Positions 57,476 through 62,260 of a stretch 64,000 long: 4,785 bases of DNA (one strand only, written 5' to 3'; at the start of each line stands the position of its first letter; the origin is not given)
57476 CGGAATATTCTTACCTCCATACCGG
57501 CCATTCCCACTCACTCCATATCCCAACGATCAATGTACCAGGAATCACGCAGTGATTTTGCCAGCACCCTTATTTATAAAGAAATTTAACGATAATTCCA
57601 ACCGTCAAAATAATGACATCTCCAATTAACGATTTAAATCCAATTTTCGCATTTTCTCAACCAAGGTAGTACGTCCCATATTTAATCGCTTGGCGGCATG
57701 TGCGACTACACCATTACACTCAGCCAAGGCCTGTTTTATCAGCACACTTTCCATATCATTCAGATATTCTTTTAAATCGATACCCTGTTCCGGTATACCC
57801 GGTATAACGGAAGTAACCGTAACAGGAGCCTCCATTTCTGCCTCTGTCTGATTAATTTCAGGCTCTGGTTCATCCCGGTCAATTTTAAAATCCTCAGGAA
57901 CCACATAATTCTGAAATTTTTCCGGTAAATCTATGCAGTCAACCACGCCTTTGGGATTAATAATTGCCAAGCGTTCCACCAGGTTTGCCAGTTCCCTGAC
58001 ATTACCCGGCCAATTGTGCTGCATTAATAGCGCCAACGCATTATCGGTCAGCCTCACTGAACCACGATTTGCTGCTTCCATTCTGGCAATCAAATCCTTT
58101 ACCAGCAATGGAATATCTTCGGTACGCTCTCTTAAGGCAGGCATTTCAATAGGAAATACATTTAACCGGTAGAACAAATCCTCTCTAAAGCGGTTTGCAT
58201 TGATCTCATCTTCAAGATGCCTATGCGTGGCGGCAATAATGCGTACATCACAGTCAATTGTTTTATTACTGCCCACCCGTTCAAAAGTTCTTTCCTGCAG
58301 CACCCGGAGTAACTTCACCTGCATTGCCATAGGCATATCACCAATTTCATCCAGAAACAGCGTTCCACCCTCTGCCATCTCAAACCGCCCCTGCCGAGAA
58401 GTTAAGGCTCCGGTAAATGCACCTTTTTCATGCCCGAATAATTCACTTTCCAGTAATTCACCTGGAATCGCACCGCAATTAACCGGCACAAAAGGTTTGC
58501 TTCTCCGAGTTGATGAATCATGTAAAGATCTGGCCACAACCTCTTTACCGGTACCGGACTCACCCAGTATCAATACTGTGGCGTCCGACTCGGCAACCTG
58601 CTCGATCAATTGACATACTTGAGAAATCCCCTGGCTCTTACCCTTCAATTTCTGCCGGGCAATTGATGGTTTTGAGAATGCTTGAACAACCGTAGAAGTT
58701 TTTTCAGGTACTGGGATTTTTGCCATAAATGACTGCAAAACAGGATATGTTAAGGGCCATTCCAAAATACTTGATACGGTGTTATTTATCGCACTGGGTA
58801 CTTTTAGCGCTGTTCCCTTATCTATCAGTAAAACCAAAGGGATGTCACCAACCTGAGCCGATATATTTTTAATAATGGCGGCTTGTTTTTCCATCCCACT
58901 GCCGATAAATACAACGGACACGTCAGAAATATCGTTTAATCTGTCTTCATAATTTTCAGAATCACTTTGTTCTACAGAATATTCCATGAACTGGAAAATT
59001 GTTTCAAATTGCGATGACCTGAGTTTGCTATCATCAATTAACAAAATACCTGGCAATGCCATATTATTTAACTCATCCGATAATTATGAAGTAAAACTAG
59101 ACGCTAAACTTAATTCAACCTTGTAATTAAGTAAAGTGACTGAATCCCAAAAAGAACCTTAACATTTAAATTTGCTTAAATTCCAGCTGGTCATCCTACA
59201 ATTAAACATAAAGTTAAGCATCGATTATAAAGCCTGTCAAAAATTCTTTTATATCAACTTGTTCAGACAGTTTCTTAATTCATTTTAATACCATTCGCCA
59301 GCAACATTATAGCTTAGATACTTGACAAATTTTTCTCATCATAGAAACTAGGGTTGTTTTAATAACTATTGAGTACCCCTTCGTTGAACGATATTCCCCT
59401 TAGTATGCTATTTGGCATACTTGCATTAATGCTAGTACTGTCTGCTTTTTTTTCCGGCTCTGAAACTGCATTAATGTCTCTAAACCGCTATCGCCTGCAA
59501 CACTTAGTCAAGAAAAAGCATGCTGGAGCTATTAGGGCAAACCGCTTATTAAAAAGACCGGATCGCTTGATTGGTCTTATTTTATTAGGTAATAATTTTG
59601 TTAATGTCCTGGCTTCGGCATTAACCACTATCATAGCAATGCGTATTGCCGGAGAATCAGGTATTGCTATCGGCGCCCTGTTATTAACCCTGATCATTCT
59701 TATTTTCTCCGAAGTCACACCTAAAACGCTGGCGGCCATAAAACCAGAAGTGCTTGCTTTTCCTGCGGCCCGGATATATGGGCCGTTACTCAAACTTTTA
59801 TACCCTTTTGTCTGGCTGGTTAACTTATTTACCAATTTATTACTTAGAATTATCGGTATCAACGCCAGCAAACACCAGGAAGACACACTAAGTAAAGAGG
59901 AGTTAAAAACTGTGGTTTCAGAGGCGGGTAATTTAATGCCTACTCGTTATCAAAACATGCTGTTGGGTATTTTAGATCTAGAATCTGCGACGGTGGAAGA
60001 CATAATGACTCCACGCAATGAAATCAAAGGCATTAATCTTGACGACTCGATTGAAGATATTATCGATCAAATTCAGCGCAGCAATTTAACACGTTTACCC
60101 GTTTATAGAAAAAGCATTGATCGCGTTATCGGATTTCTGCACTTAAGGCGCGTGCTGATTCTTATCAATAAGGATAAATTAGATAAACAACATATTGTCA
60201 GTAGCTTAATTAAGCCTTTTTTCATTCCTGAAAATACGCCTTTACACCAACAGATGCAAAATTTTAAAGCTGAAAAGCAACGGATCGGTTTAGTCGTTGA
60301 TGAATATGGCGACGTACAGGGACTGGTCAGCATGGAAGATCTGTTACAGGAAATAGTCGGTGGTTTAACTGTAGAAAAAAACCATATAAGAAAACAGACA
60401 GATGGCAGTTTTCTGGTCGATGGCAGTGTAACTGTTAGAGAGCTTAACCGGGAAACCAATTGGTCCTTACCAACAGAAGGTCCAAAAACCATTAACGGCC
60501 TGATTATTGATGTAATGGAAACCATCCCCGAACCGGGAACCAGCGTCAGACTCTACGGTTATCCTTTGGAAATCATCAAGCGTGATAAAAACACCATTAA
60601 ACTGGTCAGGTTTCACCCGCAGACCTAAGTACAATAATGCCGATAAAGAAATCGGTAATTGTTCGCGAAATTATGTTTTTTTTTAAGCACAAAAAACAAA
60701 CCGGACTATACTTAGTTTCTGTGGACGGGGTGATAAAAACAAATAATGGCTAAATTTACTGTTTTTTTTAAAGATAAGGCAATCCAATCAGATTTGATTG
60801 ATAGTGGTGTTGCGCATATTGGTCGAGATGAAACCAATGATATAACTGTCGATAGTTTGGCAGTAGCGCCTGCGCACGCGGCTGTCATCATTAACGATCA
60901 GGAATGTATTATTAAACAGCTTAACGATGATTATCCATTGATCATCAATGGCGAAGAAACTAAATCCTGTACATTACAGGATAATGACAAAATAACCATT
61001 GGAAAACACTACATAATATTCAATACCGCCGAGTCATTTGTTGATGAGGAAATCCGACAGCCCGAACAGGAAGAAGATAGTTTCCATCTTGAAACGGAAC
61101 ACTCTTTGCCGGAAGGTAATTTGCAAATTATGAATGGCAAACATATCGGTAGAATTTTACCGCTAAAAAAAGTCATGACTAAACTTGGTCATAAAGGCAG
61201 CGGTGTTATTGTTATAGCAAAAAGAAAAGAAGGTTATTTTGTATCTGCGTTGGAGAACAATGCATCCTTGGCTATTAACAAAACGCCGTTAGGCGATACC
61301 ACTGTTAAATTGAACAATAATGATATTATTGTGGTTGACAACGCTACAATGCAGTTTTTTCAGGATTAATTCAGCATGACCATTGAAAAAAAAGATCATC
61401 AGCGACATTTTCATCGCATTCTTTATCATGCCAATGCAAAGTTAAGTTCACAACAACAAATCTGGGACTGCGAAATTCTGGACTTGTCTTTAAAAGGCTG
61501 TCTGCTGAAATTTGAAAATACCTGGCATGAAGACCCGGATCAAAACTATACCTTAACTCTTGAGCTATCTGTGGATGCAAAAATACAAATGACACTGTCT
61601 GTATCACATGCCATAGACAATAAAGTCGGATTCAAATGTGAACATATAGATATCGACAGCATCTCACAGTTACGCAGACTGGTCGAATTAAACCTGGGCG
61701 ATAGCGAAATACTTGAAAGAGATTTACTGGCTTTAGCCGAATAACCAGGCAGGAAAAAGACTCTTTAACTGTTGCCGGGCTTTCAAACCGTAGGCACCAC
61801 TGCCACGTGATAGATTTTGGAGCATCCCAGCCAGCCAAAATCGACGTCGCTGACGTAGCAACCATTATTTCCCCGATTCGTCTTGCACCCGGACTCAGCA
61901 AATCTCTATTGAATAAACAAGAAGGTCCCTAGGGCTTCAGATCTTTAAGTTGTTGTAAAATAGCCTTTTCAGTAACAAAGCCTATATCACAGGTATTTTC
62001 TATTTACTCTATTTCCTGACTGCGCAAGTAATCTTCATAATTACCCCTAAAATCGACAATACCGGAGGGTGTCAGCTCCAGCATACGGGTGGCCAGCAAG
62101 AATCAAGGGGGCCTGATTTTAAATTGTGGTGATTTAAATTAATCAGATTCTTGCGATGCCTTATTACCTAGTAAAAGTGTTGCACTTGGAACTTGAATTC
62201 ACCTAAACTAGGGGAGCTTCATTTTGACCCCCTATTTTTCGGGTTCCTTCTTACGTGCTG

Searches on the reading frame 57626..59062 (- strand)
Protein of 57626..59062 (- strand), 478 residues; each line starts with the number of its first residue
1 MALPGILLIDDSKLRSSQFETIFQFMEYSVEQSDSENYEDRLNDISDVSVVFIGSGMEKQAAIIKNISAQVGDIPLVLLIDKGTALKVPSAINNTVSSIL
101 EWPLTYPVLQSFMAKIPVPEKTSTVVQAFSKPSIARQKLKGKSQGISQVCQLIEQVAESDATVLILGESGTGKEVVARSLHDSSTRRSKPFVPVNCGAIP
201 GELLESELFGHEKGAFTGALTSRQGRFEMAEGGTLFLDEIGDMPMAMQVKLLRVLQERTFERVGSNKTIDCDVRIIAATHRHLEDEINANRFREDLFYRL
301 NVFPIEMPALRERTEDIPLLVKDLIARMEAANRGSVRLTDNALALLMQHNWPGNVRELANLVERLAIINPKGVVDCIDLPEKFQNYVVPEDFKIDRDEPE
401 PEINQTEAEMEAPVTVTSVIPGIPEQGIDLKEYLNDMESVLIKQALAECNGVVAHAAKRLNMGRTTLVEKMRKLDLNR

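Call 79: list_cluster_members(proteins=[window:57626-59062:-, window:62803-63513:-])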
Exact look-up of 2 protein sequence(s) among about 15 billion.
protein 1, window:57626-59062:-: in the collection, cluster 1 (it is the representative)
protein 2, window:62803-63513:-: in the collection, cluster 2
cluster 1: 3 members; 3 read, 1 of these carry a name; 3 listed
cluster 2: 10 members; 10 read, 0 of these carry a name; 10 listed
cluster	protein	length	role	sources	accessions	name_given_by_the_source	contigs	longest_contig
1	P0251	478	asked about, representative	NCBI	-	-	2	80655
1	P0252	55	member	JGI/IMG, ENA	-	hypothetical protein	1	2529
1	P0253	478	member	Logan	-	-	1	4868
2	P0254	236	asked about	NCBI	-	-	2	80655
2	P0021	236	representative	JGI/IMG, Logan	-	-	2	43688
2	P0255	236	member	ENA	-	-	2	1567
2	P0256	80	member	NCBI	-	-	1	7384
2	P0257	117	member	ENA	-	-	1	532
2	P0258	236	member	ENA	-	-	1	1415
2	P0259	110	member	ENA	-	-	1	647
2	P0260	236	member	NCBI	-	-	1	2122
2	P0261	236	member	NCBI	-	-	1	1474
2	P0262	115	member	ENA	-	-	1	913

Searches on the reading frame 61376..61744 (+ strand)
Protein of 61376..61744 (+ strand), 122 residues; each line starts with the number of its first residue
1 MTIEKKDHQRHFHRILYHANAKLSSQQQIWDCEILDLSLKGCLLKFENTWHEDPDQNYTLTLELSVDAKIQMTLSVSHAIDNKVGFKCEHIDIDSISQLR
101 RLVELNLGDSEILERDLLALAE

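Call 63: find_encoding_contigs(protein=window:61376-61744:+, flank=8000, max_places=8)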
Protein window:61376-61744:+ (122 aa): 3 contigs read that carry it; 2 places shown.
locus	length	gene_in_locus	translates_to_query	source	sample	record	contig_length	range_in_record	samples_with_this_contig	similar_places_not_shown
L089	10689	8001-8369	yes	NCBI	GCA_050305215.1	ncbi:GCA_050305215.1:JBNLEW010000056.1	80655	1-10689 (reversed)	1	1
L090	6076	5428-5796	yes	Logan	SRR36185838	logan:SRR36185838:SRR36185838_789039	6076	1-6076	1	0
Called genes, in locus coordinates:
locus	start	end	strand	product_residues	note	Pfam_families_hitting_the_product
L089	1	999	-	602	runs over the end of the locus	PF01514:YscJ_FliF, PF08345:YscJ_FliF_C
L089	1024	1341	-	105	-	PF02049:FliE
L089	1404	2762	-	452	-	PF00072:Response_reg, PF00158:Sigma54_activat, PF14532:Sigma54_activ_2, PF07728:AAA_5, PF25601:AAA_lid_14, PF02954:HTH_8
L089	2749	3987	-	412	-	PF00512:HisKA, PF02518:HATPase_c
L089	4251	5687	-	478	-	PF06490:FleQ, PF20030:bpMoxR (faint), PF00158:Sigma54_activat, PF14532:Sigma54_activ_2, PF07728:AAA_5, PF25601:AAA_lid_14, PF02954:HTH_8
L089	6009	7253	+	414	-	PF01595:CNNM, PF00571:CBS (weak), PF03471:CorC_HlyC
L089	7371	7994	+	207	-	PF12538:FtsK_SpoIIIE_N (faint), PF16697:Yop-YscD_cpl, PF00498:FHA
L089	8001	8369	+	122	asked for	PF07238:PilZ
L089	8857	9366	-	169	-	-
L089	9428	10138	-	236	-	PF01797:Y1_Tnp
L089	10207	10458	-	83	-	-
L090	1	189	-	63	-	?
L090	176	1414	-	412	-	PF00512:HisKA, PF02518:HATPase_c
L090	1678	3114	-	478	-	PF06490:FleQ, PF20030:bpMoxR (faint), PF00158:Sigma54_activat, PF14532:Sigma54_activ_2, PF07728:AAA_5, PF25601:AAA_lid_14, PF02954:HTH_8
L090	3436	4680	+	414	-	PF01595:CNNM, PF00571:CBS (weak), PF03471:CorC_HlyC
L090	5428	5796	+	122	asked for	PF07238:PilZ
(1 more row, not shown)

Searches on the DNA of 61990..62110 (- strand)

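Call 80: search_dna_similar(query=window:61990-62110:-, collection=ecoli_genomes, mode=distant, max_rows=3, max_evalue=0.01)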
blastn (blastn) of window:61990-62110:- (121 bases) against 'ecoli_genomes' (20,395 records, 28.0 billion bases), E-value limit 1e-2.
Records with a match: 67; places in all: 67; records where one place covers at least 80% of the query: 0.
Genomes with a match: 67 of 5426; with a place that covers at least 80% of the query: 0. Places per genome that has any: lowest 1, median 1, highest 1. On chromosomes: 67 places; on plasmids: 0.
Best place of each record, by identity: 60-80% 67.
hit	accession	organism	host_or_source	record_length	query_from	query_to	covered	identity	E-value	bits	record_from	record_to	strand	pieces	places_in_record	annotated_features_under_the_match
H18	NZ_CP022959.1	Escherichia coli ATCC 8739 strain ATCC 8739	stepwise adaptation to AgNO3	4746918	15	107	77%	76.3%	1e-6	62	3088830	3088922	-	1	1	ybiT: ABC-F family ATPase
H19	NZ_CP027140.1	Escherichia coli strain AR_0369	missing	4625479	15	107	77%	76.3%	1e-6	62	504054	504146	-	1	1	ybiT: ABC-F family ATPase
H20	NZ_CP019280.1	Escherichia coli strain 13P484A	pig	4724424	15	107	77%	76.3%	1e-6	62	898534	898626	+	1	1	ybiT: ABC-F family ATPase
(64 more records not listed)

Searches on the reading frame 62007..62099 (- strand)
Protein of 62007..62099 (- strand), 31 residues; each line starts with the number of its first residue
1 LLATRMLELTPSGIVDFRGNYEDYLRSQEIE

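Call 53: search_protein_families(library=pfam, proteins=[window:62007-62099:-], max_evalue=10)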
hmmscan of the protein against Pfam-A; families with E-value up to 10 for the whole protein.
seq(31 aa): 1 family
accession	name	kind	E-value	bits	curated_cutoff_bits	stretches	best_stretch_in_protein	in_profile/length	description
PF12848.13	ABC_tran_Xtn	-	0.13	12.8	25.9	1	8-29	2-23/85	ABC transporter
